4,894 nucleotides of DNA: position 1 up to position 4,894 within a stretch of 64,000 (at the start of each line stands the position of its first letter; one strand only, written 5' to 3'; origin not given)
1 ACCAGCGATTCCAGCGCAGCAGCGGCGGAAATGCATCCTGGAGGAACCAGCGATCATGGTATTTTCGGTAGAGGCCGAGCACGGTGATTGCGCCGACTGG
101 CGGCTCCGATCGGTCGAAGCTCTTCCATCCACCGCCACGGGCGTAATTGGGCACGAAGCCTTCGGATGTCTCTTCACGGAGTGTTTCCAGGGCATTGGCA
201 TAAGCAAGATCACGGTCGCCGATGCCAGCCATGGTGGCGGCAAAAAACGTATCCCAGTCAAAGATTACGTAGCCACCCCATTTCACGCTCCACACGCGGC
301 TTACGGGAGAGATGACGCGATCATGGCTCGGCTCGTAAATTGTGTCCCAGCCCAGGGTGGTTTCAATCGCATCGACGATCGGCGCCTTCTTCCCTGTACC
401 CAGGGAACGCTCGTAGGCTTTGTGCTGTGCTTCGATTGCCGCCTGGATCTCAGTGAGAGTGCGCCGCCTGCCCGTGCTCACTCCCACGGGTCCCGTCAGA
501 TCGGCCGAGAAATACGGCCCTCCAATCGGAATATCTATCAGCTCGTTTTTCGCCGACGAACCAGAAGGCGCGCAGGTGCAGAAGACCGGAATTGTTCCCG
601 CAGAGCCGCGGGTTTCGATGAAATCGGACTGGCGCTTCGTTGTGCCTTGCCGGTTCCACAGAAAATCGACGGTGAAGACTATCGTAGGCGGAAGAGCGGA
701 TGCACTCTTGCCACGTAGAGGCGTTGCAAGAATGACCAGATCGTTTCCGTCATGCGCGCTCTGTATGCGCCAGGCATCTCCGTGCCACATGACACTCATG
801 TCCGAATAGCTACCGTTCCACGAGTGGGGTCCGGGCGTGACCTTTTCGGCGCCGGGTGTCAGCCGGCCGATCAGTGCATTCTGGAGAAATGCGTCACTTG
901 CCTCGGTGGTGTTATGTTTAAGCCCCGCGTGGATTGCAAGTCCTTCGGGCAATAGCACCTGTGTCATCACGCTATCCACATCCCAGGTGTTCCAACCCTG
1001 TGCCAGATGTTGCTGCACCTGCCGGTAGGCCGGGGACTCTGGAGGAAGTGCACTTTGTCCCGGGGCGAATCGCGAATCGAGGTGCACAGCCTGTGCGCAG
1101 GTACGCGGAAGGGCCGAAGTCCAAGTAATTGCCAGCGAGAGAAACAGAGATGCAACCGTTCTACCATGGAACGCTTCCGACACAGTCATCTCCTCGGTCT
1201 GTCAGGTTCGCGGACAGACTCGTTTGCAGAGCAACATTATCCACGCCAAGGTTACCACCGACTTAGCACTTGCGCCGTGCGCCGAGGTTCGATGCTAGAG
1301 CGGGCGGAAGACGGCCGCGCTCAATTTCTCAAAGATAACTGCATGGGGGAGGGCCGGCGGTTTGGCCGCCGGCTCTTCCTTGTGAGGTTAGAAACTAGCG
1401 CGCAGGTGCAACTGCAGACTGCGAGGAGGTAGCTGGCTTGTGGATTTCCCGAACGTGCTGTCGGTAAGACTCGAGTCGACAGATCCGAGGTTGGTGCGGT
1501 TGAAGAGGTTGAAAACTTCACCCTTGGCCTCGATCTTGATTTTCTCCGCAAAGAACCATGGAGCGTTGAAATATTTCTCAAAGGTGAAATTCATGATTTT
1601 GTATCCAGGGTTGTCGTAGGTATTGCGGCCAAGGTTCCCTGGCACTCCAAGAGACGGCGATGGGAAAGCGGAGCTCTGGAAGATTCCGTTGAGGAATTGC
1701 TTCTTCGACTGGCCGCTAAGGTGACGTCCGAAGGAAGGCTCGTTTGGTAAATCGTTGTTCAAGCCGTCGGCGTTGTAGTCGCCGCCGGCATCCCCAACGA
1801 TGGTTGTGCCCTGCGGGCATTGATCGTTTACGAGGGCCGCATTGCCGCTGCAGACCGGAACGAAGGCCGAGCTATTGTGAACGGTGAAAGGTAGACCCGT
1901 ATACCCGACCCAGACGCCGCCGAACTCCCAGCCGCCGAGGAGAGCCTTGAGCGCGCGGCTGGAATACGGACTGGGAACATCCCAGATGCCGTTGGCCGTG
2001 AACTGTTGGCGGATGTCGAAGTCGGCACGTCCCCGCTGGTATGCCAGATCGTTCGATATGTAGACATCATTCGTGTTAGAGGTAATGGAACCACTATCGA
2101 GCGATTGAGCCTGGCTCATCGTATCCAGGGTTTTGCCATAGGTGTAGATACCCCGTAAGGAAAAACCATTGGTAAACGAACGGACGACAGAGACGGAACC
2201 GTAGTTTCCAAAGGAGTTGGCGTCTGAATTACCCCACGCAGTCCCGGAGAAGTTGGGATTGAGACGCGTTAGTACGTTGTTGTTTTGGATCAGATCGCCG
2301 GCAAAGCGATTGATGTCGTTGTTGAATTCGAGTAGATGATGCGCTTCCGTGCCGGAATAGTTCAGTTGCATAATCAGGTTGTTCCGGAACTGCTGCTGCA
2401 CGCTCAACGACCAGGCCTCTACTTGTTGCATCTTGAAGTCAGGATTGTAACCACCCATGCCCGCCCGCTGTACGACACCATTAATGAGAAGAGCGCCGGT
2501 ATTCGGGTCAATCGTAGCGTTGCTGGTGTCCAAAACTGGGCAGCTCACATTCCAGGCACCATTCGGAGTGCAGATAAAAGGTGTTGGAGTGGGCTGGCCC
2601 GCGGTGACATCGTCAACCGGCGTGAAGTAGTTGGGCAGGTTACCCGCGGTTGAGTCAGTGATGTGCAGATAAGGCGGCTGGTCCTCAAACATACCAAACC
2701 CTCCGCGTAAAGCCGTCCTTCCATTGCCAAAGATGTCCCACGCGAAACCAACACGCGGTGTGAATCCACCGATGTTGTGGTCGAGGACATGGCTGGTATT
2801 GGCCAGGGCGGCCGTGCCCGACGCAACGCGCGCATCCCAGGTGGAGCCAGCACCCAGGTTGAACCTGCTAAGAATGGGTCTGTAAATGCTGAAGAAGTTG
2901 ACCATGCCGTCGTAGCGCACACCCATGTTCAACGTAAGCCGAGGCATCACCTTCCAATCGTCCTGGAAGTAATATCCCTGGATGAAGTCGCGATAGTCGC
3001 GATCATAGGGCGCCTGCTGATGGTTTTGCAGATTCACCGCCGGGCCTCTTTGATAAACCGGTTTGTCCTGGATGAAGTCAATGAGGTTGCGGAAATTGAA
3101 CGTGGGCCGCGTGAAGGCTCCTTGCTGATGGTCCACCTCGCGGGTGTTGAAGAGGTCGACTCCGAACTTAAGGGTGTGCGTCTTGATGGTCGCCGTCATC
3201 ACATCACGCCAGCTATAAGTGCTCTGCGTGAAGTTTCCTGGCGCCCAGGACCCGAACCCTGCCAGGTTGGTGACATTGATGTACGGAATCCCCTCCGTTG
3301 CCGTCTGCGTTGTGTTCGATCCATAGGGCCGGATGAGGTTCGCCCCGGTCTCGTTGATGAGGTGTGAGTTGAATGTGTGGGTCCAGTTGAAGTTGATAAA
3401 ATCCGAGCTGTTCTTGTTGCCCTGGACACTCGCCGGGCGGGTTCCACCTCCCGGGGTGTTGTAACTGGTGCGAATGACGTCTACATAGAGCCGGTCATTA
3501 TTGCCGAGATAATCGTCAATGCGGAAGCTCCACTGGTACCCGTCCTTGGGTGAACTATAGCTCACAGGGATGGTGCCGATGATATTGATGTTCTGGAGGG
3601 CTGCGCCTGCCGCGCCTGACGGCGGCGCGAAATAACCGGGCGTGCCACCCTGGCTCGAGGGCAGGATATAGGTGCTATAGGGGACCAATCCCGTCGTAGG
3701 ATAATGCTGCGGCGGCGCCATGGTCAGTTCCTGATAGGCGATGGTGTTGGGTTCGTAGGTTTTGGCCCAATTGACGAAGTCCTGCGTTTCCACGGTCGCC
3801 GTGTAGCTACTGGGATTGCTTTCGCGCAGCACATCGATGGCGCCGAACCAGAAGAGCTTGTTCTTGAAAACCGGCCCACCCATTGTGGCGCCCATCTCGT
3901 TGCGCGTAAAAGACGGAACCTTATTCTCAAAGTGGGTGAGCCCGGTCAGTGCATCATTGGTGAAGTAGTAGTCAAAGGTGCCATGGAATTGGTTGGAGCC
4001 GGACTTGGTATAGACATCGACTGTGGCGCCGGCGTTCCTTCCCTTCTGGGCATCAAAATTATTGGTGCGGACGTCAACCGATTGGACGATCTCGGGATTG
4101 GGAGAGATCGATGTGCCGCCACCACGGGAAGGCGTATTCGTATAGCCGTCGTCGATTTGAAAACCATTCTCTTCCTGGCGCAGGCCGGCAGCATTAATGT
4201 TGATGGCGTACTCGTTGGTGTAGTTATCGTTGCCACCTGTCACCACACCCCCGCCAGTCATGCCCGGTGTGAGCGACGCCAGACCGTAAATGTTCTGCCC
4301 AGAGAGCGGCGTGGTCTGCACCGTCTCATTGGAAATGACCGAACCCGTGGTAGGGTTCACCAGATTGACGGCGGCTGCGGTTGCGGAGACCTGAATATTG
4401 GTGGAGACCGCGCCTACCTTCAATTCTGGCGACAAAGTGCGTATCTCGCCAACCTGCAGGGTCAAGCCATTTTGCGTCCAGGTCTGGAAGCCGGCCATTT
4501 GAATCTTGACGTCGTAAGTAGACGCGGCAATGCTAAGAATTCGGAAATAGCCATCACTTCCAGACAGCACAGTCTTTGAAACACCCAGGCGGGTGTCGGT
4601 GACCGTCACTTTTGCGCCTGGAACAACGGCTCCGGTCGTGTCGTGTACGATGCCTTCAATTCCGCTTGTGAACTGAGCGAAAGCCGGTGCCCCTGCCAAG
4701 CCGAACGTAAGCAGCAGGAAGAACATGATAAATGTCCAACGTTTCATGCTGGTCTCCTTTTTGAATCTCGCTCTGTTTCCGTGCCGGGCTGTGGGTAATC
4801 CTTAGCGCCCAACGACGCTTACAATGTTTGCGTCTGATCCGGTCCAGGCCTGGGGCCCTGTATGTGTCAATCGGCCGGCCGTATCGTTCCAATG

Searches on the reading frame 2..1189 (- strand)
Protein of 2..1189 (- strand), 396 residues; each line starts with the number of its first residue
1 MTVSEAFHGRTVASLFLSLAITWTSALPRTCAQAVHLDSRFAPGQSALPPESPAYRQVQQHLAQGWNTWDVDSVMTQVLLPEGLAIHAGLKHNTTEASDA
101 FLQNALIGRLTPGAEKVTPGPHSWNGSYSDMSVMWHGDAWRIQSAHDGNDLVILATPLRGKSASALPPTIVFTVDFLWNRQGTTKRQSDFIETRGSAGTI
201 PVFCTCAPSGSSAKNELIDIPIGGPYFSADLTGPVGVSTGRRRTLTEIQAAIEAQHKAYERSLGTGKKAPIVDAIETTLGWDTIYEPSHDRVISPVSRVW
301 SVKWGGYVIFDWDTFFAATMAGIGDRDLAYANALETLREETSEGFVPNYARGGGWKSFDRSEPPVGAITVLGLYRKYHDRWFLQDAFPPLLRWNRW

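Call 73: search_protein_families(library=pfam, proteins=[window:2-1189:-], max_evalue=0.001)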
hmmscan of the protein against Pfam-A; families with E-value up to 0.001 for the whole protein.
window:2-1189:- (396 aa): 1 family
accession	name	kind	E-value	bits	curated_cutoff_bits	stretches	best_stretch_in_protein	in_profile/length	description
PF22422.2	MGH1-like_GH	-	1.7e-05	25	27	1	310-396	5-100/356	Mannosylglycerate hydrolase MGH1-like glycoside hydrolase domain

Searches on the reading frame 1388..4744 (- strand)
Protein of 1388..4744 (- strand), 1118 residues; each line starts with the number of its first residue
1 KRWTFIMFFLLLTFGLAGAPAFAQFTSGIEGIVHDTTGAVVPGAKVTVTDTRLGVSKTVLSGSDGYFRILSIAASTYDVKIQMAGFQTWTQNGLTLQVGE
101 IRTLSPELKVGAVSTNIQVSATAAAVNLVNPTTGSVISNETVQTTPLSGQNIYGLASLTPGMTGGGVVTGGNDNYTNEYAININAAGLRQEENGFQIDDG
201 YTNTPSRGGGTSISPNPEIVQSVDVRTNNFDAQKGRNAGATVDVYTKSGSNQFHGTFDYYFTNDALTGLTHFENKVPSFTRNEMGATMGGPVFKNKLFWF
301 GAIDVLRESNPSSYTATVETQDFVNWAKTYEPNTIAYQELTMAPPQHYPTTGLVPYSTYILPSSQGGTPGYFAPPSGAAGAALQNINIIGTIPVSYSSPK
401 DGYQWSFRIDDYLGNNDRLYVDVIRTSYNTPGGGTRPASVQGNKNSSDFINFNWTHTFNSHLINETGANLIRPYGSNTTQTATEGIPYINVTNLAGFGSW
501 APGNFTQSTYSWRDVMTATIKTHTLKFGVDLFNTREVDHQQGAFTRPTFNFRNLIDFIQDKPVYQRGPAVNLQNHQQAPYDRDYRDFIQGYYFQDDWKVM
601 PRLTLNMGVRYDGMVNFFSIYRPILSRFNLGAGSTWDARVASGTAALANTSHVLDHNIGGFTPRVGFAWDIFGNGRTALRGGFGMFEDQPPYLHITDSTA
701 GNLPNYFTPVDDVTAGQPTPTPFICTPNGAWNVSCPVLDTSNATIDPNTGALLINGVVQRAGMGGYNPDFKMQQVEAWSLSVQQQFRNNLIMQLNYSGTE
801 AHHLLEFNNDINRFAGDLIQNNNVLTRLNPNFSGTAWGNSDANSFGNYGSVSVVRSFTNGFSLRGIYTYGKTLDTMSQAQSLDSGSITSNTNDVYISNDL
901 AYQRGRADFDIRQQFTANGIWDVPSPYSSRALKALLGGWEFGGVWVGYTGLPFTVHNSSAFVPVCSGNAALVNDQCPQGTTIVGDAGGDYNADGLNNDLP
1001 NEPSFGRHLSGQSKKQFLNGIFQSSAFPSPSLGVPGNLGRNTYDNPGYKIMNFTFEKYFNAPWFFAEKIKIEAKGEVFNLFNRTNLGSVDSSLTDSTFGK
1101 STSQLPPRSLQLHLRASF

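Call 5: search_protein_families(library=pfam, proteins=[window:1388-4744:-], max_evalue=0.01)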
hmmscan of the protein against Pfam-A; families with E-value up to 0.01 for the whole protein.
window:1388-4744:- (1118 aa): 4 families
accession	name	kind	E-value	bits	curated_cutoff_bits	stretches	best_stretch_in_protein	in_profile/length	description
PF25183.1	OMP_b-brl_4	-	9.7e-125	418.3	30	1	246-1111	2-838/838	Outer membrane beta barrel domain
PF13620.12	CarboxypepD_reg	-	1.3e-17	64.3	32.3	1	29-108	2-81/82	Carboxypeptidase regulatory-like domain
PF13715.12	CarbopepD_reg_2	-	2e-06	28.2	32.2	1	29-91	1-60/88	CarboxypepD_reg-like domain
PF00593.30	TonB_dep_Rec_b-barrel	-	1.2e-05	25.8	27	1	396-786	21-281/436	TonB dependent receptor-like, beta-barrel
